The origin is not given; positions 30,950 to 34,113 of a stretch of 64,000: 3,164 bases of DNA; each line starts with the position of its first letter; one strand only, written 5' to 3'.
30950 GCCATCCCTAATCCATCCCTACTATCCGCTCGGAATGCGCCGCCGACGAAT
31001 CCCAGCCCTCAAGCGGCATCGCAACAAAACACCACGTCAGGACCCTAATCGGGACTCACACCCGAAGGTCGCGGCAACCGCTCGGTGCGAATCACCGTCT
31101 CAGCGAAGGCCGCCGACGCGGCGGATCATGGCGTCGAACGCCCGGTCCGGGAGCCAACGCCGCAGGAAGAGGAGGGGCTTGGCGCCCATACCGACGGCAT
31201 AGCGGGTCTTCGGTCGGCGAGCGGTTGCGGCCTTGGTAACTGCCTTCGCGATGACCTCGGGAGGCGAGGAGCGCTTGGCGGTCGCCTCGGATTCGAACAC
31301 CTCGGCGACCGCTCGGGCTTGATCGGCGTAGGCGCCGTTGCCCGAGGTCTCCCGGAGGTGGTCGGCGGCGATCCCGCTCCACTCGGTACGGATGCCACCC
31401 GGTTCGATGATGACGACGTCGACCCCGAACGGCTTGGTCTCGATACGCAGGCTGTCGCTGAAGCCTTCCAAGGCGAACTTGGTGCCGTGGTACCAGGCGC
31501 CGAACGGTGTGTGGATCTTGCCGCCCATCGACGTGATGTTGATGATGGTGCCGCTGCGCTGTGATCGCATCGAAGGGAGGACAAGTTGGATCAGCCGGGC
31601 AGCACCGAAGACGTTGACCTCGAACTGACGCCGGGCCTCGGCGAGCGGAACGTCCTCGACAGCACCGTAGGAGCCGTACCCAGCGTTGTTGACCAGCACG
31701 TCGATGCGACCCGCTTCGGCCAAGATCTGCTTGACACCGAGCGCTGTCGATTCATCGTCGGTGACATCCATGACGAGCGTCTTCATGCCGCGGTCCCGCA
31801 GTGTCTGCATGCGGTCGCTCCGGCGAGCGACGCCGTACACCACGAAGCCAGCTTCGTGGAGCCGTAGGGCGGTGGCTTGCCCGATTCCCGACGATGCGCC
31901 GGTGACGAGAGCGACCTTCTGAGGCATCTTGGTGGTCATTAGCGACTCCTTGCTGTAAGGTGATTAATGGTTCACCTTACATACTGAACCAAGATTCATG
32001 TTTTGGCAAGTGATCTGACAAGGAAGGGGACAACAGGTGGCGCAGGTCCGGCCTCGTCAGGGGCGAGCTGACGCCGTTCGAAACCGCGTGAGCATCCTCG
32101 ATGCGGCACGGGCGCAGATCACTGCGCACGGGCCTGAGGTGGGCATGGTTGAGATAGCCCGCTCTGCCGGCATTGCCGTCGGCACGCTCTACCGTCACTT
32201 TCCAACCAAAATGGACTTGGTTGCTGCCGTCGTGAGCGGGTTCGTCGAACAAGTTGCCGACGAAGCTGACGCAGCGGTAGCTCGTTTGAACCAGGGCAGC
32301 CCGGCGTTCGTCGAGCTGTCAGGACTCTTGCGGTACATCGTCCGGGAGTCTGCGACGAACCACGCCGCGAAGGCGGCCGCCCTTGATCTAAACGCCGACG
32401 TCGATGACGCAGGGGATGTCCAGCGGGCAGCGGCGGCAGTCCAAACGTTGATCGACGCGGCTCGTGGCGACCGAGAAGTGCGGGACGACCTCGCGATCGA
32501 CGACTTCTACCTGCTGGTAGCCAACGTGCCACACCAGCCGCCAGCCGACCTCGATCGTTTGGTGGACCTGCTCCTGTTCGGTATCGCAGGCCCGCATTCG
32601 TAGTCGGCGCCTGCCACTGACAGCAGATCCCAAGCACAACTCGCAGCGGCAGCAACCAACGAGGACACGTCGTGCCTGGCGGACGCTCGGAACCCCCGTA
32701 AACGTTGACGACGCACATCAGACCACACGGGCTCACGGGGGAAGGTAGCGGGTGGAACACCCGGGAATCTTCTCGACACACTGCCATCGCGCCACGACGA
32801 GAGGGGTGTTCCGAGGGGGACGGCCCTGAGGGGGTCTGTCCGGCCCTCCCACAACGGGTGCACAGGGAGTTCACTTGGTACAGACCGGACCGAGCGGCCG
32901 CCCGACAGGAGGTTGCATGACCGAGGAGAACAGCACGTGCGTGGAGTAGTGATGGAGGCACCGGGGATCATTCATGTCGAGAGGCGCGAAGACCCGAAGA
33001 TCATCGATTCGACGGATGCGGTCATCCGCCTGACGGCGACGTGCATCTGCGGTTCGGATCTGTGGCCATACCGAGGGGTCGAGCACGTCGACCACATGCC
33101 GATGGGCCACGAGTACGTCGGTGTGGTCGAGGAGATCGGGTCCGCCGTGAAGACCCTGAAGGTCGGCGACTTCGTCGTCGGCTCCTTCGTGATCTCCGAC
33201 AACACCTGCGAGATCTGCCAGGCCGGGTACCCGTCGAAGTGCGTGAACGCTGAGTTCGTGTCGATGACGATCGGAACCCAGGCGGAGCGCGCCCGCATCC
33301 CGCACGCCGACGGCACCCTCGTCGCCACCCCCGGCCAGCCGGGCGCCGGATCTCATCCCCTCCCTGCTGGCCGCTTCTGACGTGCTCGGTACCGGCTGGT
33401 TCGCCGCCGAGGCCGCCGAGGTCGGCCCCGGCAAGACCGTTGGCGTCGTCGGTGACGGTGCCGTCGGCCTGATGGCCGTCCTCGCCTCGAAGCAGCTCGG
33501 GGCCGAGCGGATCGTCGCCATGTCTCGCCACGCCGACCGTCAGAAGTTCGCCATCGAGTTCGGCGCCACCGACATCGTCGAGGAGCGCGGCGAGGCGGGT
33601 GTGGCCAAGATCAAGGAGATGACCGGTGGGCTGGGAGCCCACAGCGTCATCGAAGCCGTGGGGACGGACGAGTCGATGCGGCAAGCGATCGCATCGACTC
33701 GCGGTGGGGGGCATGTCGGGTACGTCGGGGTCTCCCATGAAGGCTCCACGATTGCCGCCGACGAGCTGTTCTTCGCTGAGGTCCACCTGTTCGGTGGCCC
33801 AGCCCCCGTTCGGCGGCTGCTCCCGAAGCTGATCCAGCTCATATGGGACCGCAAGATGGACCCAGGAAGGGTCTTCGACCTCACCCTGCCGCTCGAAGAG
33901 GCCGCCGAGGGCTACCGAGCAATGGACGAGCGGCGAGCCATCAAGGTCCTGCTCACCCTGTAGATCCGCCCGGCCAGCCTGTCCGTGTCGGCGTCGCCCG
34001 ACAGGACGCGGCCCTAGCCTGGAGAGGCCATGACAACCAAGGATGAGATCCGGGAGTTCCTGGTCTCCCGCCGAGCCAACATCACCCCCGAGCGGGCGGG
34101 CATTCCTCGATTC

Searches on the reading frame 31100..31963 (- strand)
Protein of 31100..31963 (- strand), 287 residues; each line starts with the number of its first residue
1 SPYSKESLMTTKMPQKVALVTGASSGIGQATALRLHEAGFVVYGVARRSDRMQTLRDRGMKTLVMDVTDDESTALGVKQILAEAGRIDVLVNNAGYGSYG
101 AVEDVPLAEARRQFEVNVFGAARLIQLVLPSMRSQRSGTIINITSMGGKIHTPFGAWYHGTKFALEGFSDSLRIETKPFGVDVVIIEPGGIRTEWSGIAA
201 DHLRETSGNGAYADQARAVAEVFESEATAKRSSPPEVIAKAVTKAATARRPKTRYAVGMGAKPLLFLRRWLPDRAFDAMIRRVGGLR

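Call 23: search_protein_families(library=pfam, proteins=[window:31100-31963:-], max_evalue=0.001)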
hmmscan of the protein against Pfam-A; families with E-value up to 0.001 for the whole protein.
window:31100-31963:- (287 aa): 5 families
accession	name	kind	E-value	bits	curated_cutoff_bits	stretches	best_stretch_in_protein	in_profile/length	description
PF00106.31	adh_short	-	2e-47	161.7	26.6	1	16-195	1-186/195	short chain dehydrogenase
PF13561.12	adh_short_C2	-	3.9e-34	118.7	27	1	22-208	1-195/236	Enoyl-(Acyl carrier protein) reductase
PF08643.16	DUF1776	-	3.2e-09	37.1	25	1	89-273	96-290/294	Fungal family of unknown function (DUF1776)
PF01370.27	Epimerase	-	1.1e-07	31.9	20.9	1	18-125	1-99/240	NAD dependent epimerase/dehydratase family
PF08659.16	KR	-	1.6e-06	28.6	22.6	1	18-173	3-164/180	KR domain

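Call 24: find_encoding_contigs(protein=window:31100-31939:-, flank=3000, max_places=4)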
Protein window:31100-31939:- (279 aa): no gene with exactly this product is on record in the collection.

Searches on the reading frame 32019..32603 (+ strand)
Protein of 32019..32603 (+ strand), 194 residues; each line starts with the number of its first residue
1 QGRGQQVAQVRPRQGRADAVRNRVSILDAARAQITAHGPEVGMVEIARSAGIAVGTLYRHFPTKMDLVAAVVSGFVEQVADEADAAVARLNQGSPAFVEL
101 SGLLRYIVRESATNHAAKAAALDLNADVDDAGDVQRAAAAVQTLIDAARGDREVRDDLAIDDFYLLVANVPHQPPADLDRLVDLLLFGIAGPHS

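Call 31: search_protein_families(library=pfam, proteins=[window:32019-32603:+], max_evalue=0.001)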
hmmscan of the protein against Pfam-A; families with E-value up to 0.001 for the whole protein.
window:32019-32603:+ (194 aa): 2 families
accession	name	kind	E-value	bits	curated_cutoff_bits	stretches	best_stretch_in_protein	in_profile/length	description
PF00440.29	TetR_N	-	2e-14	53.5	24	1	26-71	1-47/47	Bacterial regulatory proteins, tetR family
PF21597.2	TetR_C_43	-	9.2e-06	26.3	27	1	104-189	10-103/105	Transcriptional regulator SbtR-like, C-terminal domain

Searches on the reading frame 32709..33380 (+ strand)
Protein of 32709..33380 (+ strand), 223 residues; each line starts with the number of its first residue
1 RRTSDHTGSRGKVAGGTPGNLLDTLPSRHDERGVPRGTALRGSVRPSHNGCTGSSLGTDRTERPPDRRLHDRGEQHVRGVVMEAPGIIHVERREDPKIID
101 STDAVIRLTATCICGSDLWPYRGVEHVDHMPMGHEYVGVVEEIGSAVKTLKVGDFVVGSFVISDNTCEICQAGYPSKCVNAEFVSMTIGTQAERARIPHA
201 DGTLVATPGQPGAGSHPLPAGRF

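Call 31: search_protein_families(library=pfam, proteins=[window:32709-33380:+], max_evalue=0.001)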
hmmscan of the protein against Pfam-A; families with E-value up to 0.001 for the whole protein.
window:32709-33380:+ (223 aa): 1 family
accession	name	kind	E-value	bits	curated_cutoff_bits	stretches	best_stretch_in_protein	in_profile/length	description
PF08240.17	ADH_N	-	6.1e-18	65.4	23.5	1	102-201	3-98/104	Alcohol dehydrogenase GroES-like domain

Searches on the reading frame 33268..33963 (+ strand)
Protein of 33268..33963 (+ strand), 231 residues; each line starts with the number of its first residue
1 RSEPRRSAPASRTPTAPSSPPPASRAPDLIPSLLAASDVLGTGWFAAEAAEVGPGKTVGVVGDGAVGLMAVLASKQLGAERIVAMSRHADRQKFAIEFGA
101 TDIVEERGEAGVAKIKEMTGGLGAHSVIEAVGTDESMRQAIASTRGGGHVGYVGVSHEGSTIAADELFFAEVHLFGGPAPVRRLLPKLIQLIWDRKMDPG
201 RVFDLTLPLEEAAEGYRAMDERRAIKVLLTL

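Call 31: search_protein_families(library=pfam, proteins=[window:33268-33963:+], max_evalue=0.001)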
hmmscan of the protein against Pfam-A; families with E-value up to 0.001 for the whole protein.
window:33268-33963:+ (231 aa): 3 families
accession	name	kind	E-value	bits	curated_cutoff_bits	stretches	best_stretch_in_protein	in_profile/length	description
PF00107.32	ADH_zinc_N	-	2e-23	83.2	31.8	1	65-191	1-126/129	Zinc-binding dehydrogenase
PF16912.11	Glu_dehyd_C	-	3.3e-05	23.9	34.9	1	56-162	32-137/211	Glucose dehydrogenase C-terminus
PF13602.12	ADH_zinc_N_2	-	0.00029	22.2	27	1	99-224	2-128/134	Zinc-binding dehydrogenase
